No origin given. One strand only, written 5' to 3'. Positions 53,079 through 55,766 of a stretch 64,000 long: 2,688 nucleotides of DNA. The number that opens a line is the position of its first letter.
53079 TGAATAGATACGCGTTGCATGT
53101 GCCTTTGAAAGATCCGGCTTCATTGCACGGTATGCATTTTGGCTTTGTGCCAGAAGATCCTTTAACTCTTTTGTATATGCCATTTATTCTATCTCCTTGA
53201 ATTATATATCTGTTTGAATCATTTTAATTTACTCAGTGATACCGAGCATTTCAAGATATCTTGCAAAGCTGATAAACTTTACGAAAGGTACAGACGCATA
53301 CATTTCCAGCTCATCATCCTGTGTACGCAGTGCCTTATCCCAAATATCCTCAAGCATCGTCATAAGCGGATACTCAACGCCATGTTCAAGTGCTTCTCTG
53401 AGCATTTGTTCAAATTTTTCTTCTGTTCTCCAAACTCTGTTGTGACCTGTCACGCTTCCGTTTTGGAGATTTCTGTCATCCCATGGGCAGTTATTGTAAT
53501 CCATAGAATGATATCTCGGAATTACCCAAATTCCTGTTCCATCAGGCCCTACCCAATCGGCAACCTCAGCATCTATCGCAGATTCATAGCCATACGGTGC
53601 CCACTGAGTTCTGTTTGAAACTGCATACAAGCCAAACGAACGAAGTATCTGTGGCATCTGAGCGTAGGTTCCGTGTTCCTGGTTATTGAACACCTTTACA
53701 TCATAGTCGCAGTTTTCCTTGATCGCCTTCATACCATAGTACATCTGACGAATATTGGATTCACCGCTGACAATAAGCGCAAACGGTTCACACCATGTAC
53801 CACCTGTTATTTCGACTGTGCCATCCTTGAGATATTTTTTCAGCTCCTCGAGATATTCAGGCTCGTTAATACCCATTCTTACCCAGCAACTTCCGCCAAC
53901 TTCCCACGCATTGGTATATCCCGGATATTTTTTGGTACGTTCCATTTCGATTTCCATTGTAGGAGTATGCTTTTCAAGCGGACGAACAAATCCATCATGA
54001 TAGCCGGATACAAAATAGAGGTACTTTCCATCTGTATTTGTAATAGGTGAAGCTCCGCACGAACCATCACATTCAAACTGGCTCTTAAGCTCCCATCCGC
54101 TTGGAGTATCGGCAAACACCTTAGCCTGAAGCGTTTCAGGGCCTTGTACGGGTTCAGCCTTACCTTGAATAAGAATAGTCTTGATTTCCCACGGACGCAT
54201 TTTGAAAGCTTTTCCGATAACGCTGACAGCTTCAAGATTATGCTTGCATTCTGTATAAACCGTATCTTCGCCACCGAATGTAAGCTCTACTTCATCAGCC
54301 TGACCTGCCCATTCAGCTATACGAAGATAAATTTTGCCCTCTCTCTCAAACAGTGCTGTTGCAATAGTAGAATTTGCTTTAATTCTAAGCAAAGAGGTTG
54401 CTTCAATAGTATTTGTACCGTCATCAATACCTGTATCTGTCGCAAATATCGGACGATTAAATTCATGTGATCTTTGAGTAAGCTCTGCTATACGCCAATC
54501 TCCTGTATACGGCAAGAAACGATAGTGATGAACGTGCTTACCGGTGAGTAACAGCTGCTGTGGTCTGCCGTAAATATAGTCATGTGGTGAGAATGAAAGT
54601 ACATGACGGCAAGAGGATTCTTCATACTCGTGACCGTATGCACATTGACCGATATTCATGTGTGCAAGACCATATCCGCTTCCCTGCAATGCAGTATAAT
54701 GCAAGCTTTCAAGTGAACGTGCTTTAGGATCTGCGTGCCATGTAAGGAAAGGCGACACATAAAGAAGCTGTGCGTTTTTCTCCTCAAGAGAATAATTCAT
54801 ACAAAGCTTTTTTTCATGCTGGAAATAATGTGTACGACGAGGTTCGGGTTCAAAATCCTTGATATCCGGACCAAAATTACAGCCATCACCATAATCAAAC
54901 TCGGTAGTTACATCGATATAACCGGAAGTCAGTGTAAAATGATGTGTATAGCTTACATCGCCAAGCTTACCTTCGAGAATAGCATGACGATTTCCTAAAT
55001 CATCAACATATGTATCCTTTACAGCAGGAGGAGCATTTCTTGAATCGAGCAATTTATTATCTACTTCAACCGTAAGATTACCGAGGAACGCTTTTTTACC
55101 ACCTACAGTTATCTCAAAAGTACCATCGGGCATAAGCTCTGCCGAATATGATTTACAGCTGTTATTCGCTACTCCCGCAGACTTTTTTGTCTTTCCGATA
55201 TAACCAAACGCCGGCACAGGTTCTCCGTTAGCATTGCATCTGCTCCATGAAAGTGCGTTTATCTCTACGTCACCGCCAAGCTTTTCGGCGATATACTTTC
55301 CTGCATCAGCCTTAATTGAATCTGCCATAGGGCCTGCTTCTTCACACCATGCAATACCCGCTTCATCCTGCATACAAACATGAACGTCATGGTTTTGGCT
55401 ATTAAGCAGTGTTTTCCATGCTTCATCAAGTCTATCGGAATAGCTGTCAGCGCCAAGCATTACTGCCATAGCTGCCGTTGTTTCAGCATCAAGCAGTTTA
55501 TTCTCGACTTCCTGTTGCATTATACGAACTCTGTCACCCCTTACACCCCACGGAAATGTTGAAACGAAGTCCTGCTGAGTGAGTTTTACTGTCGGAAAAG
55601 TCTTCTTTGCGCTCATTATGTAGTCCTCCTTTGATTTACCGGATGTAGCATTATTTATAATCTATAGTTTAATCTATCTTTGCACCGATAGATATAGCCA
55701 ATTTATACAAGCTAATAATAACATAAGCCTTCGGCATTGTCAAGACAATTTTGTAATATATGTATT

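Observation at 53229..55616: GH38-like protein with circularly permuted domain order (middle - C-terminal beta - N-terminal catalytic) and altered catalytic motifs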

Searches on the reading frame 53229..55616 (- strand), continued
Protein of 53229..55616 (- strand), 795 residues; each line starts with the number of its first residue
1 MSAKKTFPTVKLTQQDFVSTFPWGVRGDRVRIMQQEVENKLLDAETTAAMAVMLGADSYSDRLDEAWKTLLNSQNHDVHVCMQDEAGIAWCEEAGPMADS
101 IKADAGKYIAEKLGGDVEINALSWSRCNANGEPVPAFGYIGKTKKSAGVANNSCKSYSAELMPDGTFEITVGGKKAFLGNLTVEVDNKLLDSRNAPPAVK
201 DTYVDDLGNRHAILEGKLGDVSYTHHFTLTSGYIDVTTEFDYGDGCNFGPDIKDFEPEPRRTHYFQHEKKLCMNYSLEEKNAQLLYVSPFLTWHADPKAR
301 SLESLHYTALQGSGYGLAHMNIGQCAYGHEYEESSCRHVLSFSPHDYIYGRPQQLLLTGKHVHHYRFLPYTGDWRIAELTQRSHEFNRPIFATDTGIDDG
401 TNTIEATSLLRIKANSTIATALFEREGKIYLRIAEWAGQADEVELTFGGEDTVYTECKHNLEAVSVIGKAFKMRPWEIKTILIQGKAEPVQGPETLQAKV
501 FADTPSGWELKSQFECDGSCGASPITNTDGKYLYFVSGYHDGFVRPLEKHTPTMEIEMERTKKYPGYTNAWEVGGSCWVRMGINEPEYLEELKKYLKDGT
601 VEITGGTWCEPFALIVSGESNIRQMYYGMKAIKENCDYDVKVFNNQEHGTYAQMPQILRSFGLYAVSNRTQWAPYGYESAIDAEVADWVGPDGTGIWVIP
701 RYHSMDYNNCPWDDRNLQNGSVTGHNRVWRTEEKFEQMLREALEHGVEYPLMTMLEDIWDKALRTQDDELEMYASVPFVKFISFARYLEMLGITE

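Call 56: find_encoding_contigs(protein=P0066, flank=8000, max_places=1)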
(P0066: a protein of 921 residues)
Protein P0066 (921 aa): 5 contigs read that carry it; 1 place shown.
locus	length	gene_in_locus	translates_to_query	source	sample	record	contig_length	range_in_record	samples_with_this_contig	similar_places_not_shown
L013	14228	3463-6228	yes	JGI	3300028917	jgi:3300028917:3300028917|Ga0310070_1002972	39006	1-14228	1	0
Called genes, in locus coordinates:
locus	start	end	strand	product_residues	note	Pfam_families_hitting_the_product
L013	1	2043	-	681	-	?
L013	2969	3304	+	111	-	-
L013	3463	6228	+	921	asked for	PF01074:Glyco_hydro_38N, PF03065:Glyco_hydro_57, PF07748:Glyco_hydro_38C, PF17677:Glyco_hydro38C2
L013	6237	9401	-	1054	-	PF13620:CarboxypepD_reg (faint), PF02687:FtsX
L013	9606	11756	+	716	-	-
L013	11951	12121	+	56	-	-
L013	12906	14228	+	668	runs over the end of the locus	-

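Call 57: find_encoding_contigs(protein=P0008, flank=8000, max_places=1)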
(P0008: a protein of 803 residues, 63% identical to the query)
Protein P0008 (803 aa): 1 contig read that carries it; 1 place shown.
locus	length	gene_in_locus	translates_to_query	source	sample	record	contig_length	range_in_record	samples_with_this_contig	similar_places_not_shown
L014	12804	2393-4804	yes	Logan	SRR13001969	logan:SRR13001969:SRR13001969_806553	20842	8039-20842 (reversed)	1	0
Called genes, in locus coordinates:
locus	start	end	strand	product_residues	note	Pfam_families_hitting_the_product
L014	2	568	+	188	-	?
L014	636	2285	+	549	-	-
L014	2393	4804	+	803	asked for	PF03065:Glyco_hydro_57 (faint), PF01074:Glyco_hydro_38N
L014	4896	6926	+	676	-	PF02901:PFL-like, PF01228:Gly_radical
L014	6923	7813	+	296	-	PF13353:Fer4_12, PF13237:Fer4_10 (faint), PF14697:Fer4_21 (faint), PF13484:Fer4_16 (faint), PF00037:Fer4, PF04055:Radical_SAM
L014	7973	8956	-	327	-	PF00165:HTH_AraC (faint), PF12833:HTH_18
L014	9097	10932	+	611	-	PF00664:ABC_membrane, PF02463:SMC_N (weak), PF00005:ABC_tran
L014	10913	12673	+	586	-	PF00664:ABC_membrane, PF02463:SMC_N (faint), PF13604:AAA_30 (faint), PF00005:ABC_tran, PF13304:AAA_21 (faint)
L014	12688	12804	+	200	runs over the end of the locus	PF09605:Trep_Strep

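Call 58: find_encoding_contigs(protein=P0010, flank=8000, max_places=1)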
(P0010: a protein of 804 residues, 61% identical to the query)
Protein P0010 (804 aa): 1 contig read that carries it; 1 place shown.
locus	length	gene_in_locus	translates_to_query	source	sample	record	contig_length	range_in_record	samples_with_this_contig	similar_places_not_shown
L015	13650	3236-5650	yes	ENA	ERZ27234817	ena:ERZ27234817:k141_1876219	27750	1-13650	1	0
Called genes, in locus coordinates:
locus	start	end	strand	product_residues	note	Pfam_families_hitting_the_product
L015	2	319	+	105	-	?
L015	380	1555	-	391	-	PF00390:malic, PF03949:Malic_M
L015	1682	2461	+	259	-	PF01522:Polysacc_deac_1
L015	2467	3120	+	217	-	PF01522:Polysacc_deac_1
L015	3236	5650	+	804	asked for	PF01074:Glyco_hydro_38N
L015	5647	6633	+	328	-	PF01408:GFO_IDH_MocA, PF22725:GFO_IDH_MocA_C3, PF02894:GFO_IDH_MocA_C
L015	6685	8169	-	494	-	-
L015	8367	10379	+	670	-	PF00204:DNA_gyraseB, PF01751:Toprim, PF00986:DNA_gyraseB_C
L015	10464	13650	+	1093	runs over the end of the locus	PF21445:ADDB_N, PF13361:UvrD_C (faint), PF12705:PDDEXK_1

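Call 59: find_encoding_contigs(protein=P0007, flank=8000, max_places=1)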
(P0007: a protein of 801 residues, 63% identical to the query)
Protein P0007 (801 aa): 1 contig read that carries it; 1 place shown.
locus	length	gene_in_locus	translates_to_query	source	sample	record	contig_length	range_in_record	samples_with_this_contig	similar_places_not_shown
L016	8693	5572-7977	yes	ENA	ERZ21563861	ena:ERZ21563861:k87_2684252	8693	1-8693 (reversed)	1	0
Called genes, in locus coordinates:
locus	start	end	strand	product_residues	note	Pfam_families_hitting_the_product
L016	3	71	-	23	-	?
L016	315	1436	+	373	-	PF00392:GntR, PF14502:HTH_41 (weak), PF00532:Peripla_BP_1, PF13407:Peripla_BP_4, PF13377:Peripla_BP_3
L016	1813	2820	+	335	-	PF00528:BPD_transp_1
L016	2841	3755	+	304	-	PF00528:BPD_transp_1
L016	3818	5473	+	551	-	-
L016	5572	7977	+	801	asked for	PF03065:Glyco_hydro_57 (weak), PF01074:Glyco_hydro_38N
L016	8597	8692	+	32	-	?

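Call 70: find_related_loci(query=A1, collection=metagenome_contigs, flank=10000)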
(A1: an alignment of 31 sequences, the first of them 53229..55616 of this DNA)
Query A1 (795 aa) in metagenome_contigs; peptide patterns used: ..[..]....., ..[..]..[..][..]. (x = any residue, [..] = any of these).
124 stretches matched a pattern; 12 encode a relative of the query (tblastn E <= 1e-3); 11 distinct loci.
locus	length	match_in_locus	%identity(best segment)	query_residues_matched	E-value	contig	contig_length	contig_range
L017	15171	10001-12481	52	3-794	0e+0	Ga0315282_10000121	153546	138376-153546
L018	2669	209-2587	53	1-793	0e+0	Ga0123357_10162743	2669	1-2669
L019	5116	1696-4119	53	3-792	0e+0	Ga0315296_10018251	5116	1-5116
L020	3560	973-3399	51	3-793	0e+0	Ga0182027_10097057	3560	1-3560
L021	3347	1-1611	67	252-795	0e+0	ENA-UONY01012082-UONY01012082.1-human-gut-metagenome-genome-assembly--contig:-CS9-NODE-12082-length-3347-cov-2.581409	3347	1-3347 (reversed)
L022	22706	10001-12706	49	1-792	0e+0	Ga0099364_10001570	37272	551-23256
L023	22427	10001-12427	48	2-794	0e+0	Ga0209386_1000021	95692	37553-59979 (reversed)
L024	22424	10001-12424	48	4-793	0e+0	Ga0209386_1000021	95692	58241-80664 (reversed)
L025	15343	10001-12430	49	4-793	0e+0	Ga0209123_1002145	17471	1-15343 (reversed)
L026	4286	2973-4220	47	1-391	6e-121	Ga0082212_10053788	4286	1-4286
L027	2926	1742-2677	49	1-311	2e-85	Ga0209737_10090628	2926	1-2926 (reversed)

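Call 73: search_protein_families(library=pfam, proteins=[L025:42-647:+, L025:728-3346:+, L025:3295-5949:+, L025:6372-7382:+, L025:7896-9782:+, L025:12515-14728:+, L005:2803-5346:-], max_evalue=0.001)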
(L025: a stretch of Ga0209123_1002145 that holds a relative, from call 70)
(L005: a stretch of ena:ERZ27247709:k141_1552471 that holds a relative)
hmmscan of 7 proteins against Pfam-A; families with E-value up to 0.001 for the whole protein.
L025:42-647:+ (201 aa): 1 family
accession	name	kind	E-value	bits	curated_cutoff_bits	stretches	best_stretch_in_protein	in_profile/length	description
PF18962.6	Por_Secre_tail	-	2.2e-11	44.3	27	1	126-192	1-68/75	Secretion system C-terminal sorting domain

L025:728-3346:+ (872 aa): 2 families
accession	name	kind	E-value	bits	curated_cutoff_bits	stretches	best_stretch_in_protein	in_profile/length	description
PF08305.17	NPCBM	-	1.7e-48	164.5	23.9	1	628-768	2-136/137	NPCBM/NEW2 domain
PF18962.6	Por_Secre_tail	-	1.7e-06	28.6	27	1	794-869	3-75/75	Secretion system C-terminal sorting domain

L025:3295-5949:+ (884 aa): 2 families
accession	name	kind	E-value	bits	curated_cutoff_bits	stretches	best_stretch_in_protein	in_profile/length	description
PF08305.17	NPCBM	-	1.7e-48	164.6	23.9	1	643-782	3-136/137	NPCBM/NEW2 domain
PF18962.6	Por_Secre_tail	-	1.1e-05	26.1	27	1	808-883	3-75/75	Secretion system C-terminal sorting domain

L025:6372-7382:+ (336 aa): 1 family
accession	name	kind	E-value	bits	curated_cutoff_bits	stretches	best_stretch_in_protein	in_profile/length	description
PF01208.23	URO-D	-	1.1e-21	77.6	23.9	1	144-333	160-345/346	Uroporphyrinogen decarboxylase (URO-D)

L025:7896-9782:+ (628 aa): 0 families

L025:12515-14728:+ (737 aa): 3 families
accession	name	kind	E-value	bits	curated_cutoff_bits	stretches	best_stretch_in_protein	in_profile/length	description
PF00728.28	Glyco_hydro_20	-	1e-18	68.3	22.3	1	163-497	2-347/348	Glycosyl hydrolase family 20, catalytic domain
PF02838.20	Glyco_hydro_20b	-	3.8e-15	57.2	26.1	1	42-159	3-124/124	Glycosyl hydrolase family 20, domain 2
PF16126.11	DUF4838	-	0.00036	20.2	26.6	1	154-335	21-162/325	Domain of unknown function (DUF4838)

L005:2803-5346:- (847 aa): 3 families
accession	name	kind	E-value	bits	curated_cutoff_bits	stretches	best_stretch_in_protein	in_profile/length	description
PF01074.27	Glyco_hydro_38N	-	4.9e-14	52.8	25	1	9-150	5-147/270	Glycosyl hydrolases family 38 N-terminal domain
PF17677.7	Glyco_hydro38C2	-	5.7e-11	42.8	22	1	779-843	6-72/72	Glycosyl hydrolases family 38 C-terminal beta sandwich domain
PF07748.19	Glyco_hydro_38C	-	8.6e-05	23.3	25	1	499-627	2-132/206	Glycosyl hydrolases family 38 C-terminal domain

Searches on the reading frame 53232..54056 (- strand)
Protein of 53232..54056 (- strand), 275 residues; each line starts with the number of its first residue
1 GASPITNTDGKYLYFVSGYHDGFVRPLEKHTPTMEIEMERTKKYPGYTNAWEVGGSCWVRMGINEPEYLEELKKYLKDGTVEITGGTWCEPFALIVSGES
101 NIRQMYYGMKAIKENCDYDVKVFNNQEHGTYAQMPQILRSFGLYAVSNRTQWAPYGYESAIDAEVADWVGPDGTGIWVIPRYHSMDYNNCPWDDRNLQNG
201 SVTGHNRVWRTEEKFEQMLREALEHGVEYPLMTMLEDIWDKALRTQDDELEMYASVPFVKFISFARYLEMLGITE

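Call 45: predict_structure(alignment_id=A3)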
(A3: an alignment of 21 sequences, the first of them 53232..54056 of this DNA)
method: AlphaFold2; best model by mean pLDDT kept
length: 275 residues; sequences in the alignment: 21
mean_pLDDT: 79.5   pTM: 0.82
mean pLDDT of the five models: 79.5, 78.8, 78.2, 77.6, 76.1
residues with pLDDT >= 90: 98; 70-90: 106; 50-70: 53; < 50: 18
segments of 3 or more residues with pLDDT < 50: 1-7, 151-158, 198-200
pLDDT, mean of each block of 10 residues (from residue 1): 44 89 81 92 89 91 97 94 79 68 86 95 70 79 82 41 83 88 55 52 66 86 86 79 85 92 93 91
secondary structure, 60 per line:
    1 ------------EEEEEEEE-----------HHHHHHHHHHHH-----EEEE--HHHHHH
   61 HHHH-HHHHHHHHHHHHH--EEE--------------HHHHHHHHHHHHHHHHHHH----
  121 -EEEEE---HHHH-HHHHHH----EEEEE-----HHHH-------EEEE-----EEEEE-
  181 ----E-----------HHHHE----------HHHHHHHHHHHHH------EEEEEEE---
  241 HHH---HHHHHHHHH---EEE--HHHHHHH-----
elements in order: E13-20 H32-43 E49-52 H55-64 H66-78 E81-83 H98-116 E122-126 H130-133 H135-140 E145-149 H155-158 E166-169 E175-179 H197-200 H212-224 E231-237 H247-255 E259-261 H264-270

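Call 51: fold_search(model_id=the predicted structure, library=pdb)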
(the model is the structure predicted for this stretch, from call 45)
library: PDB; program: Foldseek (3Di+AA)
matches with E <= 10: 1318; with E <= 0.001: 74
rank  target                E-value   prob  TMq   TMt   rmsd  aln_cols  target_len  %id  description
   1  1k1x_A                7.0e-10  1.00  0.60  0.29   5.3       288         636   14  Crystal structure of 4-alpha-glucanotransferase from thermococcus litoralis (released 2003-06-17)
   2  1k1x_B                1.1e-09  1.00  0.55  0.27   5.9       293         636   15  Crystal structure of 4-alpha-glucanotransferase from thermococcus litoralis (released 2003-06-17)
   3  2wyh_A                3.4e-09  1.00  0.57  0.21   6.4       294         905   17  Structure of the Streptococcus pyogenes family GH38 alpha-mannosidase (released 2010-02-16)
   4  1k1w                  5.0e-09  1.00  0.55  0.27   6.1       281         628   16  Crystal structure of 4-alpha-glucanotransferase from thermococcus litoralis (released 2003-06-17)
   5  3lvt                  7.7e-09  1.00  0.49  0.19   9.0       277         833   17  The Crystal Structure of a Protein in the Glycosyl Hydrolase Family 38 from Enterococcus faecalis to 2.55A (released 2010-03-16)
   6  2wyh_B                3.5e-08  1.00  0.58  0.21   5.8       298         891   17  Structure of the Streptococcus pyogenes family GH38 alpha-mannosidase (released 2010-02-16)
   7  5kbp_A                5.5e-08  1.00  0.56  0.21   5.9       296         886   19  The crystal structure of an alpha-mannosidase from Enterococcus faecalis V583 (released 2016-07-13)
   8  2wyi_A                5.5e-08  1.00  0.55  0.20   6.8       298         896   17  Structure of the Streptococcus pyogenes family GH38 alpha-mannosidase complexed with swainsonine (released 2010-02-16)
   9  7dd9_A                6.2e-08  1.00  0.54  0.16   6.8       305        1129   16  Cryo-EM structure of the Ams1 and Nbr1 complex (released 2021-07-14)
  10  7ufu_A                8.0e-08  1.00  0.54  0.18   7.3       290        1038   16  Cryo-EM Structure of Bl_Man38A nucleophile mutant in complex with mannose at 2.7 A (released 2022-11-16)
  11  7ufr_A                8.5e-08  1.00  0.54  0.18   7.2       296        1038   16  Cryo-EM Structure of Bl_Man38A at 2.7 A (released 2022-11-16)
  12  5kbp_B                8.5e-08  1.00  0.53  0.19   7.0       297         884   19  The crystal structure of an alpha-mannosidase from Enterococcus faecalis V583 (released 2016-07-13)
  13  7ufs_A                1.5e-07  1.00  0.50  0.16   8.3       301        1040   15  Cryo-EM Structure of Bl_Man38B at 3.4 A (released 2022-11-16)
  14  2wyi_B                1.6e-07  1.00  0.58  0.21   6.1       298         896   17  Structure of the Streptococcus pyogenes family GH38 alpha-mannosidase complexed with swainsonine (released 2010-02-16)
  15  7uft_A                1.6e-07  1.00  0.54  0.17   6.8       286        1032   15  Cryo-EM Structure of Bl_Man38C at 2.9 A (released 2022-11-16)
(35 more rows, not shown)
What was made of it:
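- On GH38: Foldseek search of the domain alone (call 51).
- Closest known: Glycoside hydrolase family 57. Same: The barrel alone has 1k1x as its best structural hit (TM 0.60; call 51).
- The C-terminal block alone matches GH57 and GH38 barrels (calls 45, 51).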
